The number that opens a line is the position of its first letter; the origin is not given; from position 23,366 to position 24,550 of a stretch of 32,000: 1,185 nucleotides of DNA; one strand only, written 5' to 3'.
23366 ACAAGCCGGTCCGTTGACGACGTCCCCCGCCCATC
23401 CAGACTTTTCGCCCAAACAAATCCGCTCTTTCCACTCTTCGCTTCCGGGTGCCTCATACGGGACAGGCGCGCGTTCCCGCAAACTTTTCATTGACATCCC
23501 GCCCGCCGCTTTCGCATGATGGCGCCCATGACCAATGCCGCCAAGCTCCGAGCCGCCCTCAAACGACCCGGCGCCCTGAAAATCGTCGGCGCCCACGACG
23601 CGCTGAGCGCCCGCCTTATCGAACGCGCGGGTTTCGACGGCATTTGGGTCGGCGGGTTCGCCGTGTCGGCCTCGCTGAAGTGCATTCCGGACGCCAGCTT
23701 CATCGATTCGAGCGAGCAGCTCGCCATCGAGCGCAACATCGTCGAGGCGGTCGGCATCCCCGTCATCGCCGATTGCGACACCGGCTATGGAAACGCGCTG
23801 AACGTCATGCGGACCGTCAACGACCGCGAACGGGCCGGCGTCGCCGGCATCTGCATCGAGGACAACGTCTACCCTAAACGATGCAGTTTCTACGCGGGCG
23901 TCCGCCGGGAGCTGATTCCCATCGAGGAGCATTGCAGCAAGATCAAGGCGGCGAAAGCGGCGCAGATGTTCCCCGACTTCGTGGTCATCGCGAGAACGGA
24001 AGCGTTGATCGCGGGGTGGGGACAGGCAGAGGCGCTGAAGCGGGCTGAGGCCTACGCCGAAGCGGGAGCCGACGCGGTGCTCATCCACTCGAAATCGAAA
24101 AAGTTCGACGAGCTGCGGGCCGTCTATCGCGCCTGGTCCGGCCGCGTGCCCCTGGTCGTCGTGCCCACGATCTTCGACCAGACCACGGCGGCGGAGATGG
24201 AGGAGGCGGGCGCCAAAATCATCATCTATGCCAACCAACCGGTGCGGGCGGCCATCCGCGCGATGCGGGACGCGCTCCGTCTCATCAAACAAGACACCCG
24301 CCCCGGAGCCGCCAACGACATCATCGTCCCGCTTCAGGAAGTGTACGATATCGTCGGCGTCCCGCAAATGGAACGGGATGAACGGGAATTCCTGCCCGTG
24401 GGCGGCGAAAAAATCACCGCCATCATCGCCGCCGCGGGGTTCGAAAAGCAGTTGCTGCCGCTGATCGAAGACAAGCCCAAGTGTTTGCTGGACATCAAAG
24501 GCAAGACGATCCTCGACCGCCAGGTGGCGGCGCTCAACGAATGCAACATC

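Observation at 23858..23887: PEP-mutase-like domain carries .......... instead of the diagnostic EDKxxxxxNS loop, a hybrid of mutase scaffold and lyase-type K-R-C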

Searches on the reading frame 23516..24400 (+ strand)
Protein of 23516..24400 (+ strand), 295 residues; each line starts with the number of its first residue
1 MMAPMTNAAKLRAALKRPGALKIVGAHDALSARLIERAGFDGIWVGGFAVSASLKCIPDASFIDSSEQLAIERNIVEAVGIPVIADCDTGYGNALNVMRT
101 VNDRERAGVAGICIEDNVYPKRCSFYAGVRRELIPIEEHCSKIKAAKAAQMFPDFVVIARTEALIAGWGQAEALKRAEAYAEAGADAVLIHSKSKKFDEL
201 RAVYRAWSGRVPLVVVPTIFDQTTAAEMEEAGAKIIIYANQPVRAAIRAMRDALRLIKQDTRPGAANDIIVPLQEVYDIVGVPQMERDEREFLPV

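Call 5: search_solved_structures(query=window:23516-24400:+, max_evalue=0.001, show_alignments=5)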
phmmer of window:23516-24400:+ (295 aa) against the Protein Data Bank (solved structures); distinct sequences matched with E-value up to 0.001: 46.
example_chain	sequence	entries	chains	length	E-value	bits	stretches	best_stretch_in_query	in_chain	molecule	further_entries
5unc_A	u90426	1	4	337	1.9e-82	280.2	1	3-293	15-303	PHOSPHOENOLPYRUVATE PHOSPHOMUTASE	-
2dua_A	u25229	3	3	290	1.1e-67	231.8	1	5-291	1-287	Phosphonopyruvate hydrolase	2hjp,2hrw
1m1b_A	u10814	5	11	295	2.8e-61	210.8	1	10-294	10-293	PHOSPHOENOLPYRUVATE PHOSPHOMUTASE | PROTEIN (PHOSPHOENOLPYRUVATE MUTASE)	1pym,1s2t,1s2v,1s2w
1s2u_A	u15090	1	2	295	6.6e-61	209.6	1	10-294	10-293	Phosphoenolpyruvate phosphomutase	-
1zlp_A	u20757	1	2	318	1.5e-37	133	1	13-280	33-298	petal death protein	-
4iqd_A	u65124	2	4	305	4.1e-36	128.3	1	9-281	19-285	Carboxyvinyl-carboxyphosphonate phosphorylmutase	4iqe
3eoo_A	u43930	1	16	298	3.6e-35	125.2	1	7-284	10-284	Methylisocitrate lyase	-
1mum_A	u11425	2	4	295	1.9e-34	122.8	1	10-286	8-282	2-methylisocitrate lyase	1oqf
1o5q_A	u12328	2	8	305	3.4e-33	118.7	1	10-286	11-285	Probable methylisocitrate lyase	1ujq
1xg3_A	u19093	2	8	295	4e-33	118.5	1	10-286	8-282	Probable methylisocitrate lyase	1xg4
3fa3_A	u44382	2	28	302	4.3e-33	118.4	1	5-282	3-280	2,3-dimethylmalate lyase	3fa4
9hra_A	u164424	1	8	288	4e-31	111.9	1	11-272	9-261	2-methylisocitrate lyase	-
9hgk_A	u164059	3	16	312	4.6e-31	111.7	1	10-272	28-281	2-methylisocitrate lyase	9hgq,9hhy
9hgo_A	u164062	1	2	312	1.2e-30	110.4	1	10-272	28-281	2-methylisocitrate lyase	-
9hhs_A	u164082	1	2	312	1.6e-30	109.9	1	10-272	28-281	2-methylisocitrate lyase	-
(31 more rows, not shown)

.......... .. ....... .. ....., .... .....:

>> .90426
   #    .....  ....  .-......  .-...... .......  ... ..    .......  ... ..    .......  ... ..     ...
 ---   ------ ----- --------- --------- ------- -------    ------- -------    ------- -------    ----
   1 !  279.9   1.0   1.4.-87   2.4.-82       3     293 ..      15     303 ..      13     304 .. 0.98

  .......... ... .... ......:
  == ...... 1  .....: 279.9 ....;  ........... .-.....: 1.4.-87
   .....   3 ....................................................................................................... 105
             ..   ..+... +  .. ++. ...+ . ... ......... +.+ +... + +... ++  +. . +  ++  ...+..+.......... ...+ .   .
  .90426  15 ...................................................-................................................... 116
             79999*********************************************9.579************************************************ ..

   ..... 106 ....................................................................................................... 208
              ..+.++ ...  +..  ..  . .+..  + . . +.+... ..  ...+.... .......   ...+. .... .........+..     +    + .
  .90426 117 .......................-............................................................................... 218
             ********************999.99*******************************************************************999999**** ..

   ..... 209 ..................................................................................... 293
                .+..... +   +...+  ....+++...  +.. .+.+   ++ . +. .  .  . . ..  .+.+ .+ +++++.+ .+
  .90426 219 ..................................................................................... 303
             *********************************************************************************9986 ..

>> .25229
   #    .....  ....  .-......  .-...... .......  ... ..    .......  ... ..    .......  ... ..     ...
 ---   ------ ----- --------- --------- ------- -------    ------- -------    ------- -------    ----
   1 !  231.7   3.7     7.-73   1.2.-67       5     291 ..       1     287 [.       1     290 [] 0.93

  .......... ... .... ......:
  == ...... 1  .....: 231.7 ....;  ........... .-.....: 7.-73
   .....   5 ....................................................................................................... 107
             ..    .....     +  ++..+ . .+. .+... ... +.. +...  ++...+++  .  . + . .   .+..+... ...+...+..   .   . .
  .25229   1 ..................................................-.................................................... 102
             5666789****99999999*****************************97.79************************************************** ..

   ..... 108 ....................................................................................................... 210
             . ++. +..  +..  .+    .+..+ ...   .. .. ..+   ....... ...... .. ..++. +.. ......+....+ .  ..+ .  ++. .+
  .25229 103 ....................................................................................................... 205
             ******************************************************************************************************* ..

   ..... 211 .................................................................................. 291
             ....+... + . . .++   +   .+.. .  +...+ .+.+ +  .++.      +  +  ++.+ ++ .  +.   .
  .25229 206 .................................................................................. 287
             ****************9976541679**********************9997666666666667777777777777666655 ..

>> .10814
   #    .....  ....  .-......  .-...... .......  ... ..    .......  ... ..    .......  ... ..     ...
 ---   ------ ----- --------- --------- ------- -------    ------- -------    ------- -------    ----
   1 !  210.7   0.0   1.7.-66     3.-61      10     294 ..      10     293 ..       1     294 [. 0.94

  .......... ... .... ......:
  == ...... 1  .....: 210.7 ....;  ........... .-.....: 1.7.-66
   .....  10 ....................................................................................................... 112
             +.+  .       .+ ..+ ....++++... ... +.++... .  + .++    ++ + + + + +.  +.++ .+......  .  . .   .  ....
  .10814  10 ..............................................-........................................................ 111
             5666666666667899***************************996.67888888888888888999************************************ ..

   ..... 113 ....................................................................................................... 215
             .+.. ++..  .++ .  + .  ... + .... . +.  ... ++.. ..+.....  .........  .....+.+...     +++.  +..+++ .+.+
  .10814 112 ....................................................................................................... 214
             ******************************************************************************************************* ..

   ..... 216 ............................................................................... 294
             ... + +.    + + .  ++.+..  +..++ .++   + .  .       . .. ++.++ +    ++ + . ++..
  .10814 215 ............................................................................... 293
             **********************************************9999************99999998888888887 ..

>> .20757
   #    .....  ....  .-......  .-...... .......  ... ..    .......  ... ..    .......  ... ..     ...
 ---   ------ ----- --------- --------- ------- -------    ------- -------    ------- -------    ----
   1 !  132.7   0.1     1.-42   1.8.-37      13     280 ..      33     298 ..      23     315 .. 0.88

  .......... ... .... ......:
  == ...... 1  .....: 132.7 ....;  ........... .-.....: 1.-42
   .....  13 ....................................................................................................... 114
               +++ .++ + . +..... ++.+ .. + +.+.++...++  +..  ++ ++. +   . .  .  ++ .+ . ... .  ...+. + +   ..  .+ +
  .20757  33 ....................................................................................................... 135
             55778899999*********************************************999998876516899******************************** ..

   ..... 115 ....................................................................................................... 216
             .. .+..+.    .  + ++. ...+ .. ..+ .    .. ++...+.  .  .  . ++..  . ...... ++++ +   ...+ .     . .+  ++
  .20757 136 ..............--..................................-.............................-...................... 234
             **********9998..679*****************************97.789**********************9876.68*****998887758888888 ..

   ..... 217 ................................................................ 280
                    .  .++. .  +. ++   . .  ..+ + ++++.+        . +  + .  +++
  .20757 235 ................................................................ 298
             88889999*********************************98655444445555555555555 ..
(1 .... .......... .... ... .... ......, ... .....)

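Call 6: find_homologous_proteins(query=window:23516-24400:+, max_evalue=1e-20)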
Query window:23516-24400:+ (295 aa): 5641 proteins with E <= 1e-20 among 8000 candidates; the best 120 are listed.
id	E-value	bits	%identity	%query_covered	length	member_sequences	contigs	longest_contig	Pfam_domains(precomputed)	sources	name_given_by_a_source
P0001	3.7e-166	570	89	99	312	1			PF13714.13,PF00463.28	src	-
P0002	2.1e-163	561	88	99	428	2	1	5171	PF13714.13,PF00463.28,PF12804.14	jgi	jgi:phosphoenolpyruvate phosphomutase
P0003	1.1e-162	558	88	99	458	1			PF13714.13,PF00463.28,PF01128.26,PF12804.14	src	-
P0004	7.2e-160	549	86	99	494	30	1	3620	PF13714.13,PF00463.28,PF01128.26,PF12804.14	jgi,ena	-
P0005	4.1e-154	530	84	99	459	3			PF13714.13,PF00463.28,PF12804.14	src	-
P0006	3.6e-153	527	83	98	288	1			PF13714.13,PF00463.28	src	-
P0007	3.1e-152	524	81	99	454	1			PF13714.13,PF00463.28,PF12804.14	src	-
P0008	1.0e-149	516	81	99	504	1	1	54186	PF13714.13,PF00463.28,PF12804.14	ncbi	-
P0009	6.0e-149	513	81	99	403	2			PF13714.13,PF00463.28,PF12804.14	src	-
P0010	2.9e-140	485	77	97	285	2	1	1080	PF13714.13,PF00463.28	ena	-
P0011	4.6e-139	481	91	82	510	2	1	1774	PF00483.30,PF13714.13,PF00463.28,PF12804.14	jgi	-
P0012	6.4e-139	480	81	92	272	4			PF13714.13,PF00463.28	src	-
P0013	1.8e-135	469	75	96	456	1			PF13714.13,PF00463.28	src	-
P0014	3.5e-135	468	73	99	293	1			PF13714.13,PF00463.28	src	-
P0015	5.4e-135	467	73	99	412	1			PF13714.13,PF00463.28,PF12804.14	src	-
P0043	7.9e-106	372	57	99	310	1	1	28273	PF13714.13,PF00463.28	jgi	jgi:phosphoenolpyruvate phosphomutase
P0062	3.5e-97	343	56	99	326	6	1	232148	PF13714.13,PF00463.28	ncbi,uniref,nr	ncbi:putative phosphoenolpyruvate phosphomutase [Aspergillus violaceofuscus CBS 115571]|uniref:Putat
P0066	2.3e-96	341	55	97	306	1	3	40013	PF13714.13,PF00463.28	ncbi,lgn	-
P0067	2.3e-96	341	53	98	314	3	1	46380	PF13714.13,PF00463.28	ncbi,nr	ncbi:MAG: isocitrate lyase/phosphoenolpyruvate mutase family protein, partial [Deltaproteobacteria b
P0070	6.2e-95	336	54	98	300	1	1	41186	PF13714.13,PF00463.28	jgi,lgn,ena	-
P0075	2.5e-93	331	55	98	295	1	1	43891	PF13714.13,PF00463.28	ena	-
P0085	1.4e-92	328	53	100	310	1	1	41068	PF13714.13,PF00463.28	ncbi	-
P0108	2.7e-89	318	55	98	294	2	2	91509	PF13714.13,PF00463.28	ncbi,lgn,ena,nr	ncbi:MAG TPA: phosphoenolpyruvate phosphomutase [Firmicutes bacterium]|nr:phosphoenolpyruvate phosph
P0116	1.2e-88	315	52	98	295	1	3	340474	PF13714.13,PF00463.28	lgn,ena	-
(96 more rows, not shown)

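Call 14: find_related_loci(query=window:23516-24400:+, collection=genome_contigs, flank=10000)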
Query window:23516-24400:+ (295 aa) in genome_contigs; peptide patterns used: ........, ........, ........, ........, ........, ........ (x = any residue, [..] = any of these).
548 stretches matched a pattern; 413 encode a relative of the query (tblastn E <= 1e-3); the best 80 are kept; 80 distinct loci.
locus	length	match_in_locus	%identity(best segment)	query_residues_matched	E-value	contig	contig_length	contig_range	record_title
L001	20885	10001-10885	99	1-295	0e+0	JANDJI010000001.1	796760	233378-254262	MAG: Nitrospira sp. isolate JZ-3_Bin7 NODE_1_length_796760_cov_2.981113, whole genome shotgun sequence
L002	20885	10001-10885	98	1-295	0e+0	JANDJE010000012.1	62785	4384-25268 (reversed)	MAG: Nitrospira sp. isolate SRBZ-2_Bin184 NODE_12_length_62785_cov_3.830823, whole genome shotgun sequence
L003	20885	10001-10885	97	1-295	0e+0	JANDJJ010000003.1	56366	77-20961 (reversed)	MAG: Nitrospira sp. isolate QZM_B4_3_Bin89 NODE_3_length_56366_cov_2.820392, whole genome shotgun sequence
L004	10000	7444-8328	98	1-295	0e+0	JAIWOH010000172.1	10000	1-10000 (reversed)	MAG: Nitrospira sp. isolate W63 contig-93_260.1, whole genome shotgun sequence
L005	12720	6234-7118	98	1-295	0e+0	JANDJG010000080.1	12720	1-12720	MAG: Nitrospira sp. isolate JZ-4_Bin198 NODE_18796_length_12720_cov_25.904153, whole genome shotgun sequence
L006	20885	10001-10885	97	1-295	0e+0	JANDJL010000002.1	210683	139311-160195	MAG: Nitrospira sp. isolate DGJ02_3_Bin65 NODE_2_length_210683_cov_3.155281, whole genome shotgun sequence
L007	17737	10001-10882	93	2-295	0e+0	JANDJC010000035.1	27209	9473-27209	MAG: Nitrospira sp. isolate SZTDM-2_Bin289 NODE_36_length_27209_cov_1.676907, whole genome shotgun sequence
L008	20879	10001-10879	92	3-295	0e+0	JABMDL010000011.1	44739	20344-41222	MAG: Nitrospira sp. isolate YR-XLJ-2 YR_XLJ_2_scaffold_26, whole genome shotgun sequence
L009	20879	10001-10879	92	3-295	0e+0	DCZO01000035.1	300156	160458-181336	MAG TPA_asm: Nitrospira sp. UBA2082 UBA2082_contig_142, whole genome shotgun sequence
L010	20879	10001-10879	92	3-295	0e+0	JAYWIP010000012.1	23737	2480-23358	MAG: Nitrospira sp. isolate bin468 L22_k97_16867, whole genome shotgun sequence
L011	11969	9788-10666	92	3-295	0e+0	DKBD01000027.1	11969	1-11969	MAG TPA_asm: Nitrospira sp. UBA6909 UBA6909_contig_108028, whole genome shotgun sequence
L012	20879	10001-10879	91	3-295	4e-180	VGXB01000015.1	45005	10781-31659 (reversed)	MAG: Nitrospira sp. isolate M_DeepCast_50m_m2_151 M_DeepCast_50m_m2_151_Ga0194121_10001195, whole genome shotgun sequenc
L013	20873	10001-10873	90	5-295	3e-179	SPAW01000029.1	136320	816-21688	MAG: Nitrospira sp. isolate RCA Rifle_cladeA_scaffold_29, whole genome shotgun sequence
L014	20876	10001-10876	89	4-295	2e-177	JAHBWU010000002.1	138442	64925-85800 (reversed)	MAG: Nitrospira sp. isolate ACE_NIT13 NIT13_2, whole genome shotgun sequence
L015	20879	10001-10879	89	3-295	9e-177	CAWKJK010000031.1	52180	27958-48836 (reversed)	MAG: uncultured Nitrospiraceae bacterium isolate MFD08447.bin.2.17 genome assembly, contig: contig_30726, whole genome s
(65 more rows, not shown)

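Call 23: find_encoding_contigs(protein=P0116, flank=8000, max_places=2)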
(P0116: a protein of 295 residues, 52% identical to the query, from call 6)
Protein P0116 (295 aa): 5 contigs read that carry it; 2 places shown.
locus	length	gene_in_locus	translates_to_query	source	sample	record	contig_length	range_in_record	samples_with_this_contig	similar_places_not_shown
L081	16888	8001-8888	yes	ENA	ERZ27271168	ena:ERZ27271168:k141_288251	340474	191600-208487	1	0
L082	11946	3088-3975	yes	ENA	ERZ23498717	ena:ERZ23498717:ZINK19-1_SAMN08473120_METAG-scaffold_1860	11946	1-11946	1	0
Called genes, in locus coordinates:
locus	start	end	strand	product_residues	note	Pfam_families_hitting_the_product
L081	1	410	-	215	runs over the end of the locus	PF02627:CMD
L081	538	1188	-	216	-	-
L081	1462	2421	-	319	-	PF01699:Na_Ca_ex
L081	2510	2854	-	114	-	-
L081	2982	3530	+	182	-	-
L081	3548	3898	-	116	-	PF08327:AHSA1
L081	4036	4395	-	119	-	PF25213:HVO_A0261_N (weak), PF08100:Dimerisation (weak), PF01022:HTH_5, PF12802:MarR_2, PF12840:HTH_20, PF01047:MarR, PF01978:TrmB (weak)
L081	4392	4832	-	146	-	PF00903:Glyoxalase, PF18029:Glyoxalase_6 (weak)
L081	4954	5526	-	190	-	PF05951:Peptidase_M15_2, PF08291:Peptidase_M15_3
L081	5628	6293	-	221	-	PF00483:NTP_transferase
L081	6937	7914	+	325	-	PF00389:2-Hacid_dh, PF02826:2-Hacid_dh_C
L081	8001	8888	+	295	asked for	PF13714:PEP_mutase, PF00463:ICL (weak)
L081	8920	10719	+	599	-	PF00483:NTP_transferase, PF12804:NTP_transf_3, PF20202:DUF6564 (weak), PF00155:Aminotran_1_2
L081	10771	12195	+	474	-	-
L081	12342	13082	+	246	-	PF00483:NTP_transferase, PF12804:NTP_transf_3 (weak)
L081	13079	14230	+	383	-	PF01041:DegT_DnrJ_EryC1, PF00155:Aminotran_1_2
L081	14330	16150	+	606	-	PF02397:Bac_transf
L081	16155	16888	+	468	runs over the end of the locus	PF03721:UDPG_MGDP_dh_N, PF00984:UDPG_MGDP_dh, PF03720:UDPG_MGDP_dh_C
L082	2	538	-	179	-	?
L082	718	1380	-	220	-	-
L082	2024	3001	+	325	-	PF00389:2-Hacid_dh, PF02826:2-Hacid_dh_C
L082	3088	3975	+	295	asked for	PF13714:PEP_mutase, PF00463:ICL (weak)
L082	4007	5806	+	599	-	PF00483:NTP_transferase, PF12804:NTP_transf_3, PF20202:DUF6564 (weak), PF00155:Aminotran_1_2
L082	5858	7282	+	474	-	-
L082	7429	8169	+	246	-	PF00483:NTP_transferase, PF12804:NTP_transf_3 (weak)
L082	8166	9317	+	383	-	PF01041:DegT_DnrJ_EryC1, PF00155:Aminotran_1_2 (weak)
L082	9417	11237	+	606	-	PF02397:Bac_transf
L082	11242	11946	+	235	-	?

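Call 24: find_encoding_contigs(protein=P0108, flank=8000, max_places=2)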
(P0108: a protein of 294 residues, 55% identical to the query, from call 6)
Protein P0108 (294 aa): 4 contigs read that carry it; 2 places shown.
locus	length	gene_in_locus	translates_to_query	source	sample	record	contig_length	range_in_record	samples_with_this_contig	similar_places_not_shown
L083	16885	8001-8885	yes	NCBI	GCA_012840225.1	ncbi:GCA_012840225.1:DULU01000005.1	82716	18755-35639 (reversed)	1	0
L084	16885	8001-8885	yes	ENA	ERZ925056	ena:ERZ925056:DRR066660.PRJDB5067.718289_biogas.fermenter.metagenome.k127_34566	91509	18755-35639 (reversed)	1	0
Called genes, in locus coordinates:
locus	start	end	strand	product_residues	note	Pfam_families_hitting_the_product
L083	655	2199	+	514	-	PF07556:DUF1538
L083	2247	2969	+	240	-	PF00543:P-II (weak)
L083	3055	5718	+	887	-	PF02838:Glyco_hydro_20b, PF00728:Glyco_hydro_20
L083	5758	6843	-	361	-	PF03446:NAD_binding_2 (weak), PF03807:F420_oxidored (faint), PF09130:DUF1932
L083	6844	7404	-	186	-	PF03466:LysR_substrate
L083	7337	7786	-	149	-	PF00126:HTH_1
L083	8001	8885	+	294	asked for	PF13714:PEP_mutase, PF00463:ICL (weak)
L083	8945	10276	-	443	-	PF01547:SBP_bac_1, PF13416:SBP_bac_8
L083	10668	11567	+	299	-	PF01408:GFO_IDH_MocA, PF16654:DAPDH_C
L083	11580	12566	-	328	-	PF01208:URO-D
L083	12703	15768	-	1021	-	PF00133:tRNA-synt_1, PF09334:tRNA-synt_1g (faint), PF08264:Anticodon_1, PF19302:DUF5915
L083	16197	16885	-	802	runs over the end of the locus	PF02129:Peptidase_S15 (faint), PF00326:Peptidase_S9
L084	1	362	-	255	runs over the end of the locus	-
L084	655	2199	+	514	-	PF07556:DUF1538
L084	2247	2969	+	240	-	PF00543:P-II (weak)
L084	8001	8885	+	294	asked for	PF13714:PEP_mutase, PF00463:ICL (weak)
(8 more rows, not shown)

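Call 25: find_encoding_contigs(protein=P0067, flank=8000, max_places=2)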
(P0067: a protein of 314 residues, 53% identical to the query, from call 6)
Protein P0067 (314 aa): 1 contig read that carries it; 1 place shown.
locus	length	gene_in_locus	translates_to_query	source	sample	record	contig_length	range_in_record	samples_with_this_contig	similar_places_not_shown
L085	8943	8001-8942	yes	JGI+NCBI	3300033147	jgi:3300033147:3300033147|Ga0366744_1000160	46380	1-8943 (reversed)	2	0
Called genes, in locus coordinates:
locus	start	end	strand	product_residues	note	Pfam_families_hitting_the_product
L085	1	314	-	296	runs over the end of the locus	PF01171:ATP_bind_3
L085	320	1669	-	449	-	PF05175:MTS (faint), PF05958:tRNA_U5-meth_tr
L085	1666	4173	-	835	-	PF00069:Pkinase, PF07714:PK_Tyr_Ser-Thr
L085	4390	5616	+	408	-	-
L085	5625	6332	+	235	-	-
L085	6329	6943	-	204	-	PF02517:Rce1-like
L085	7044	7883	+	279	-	-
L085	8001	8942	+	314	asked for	PF13714:PEP_mutase, PF00463:ICL (weak)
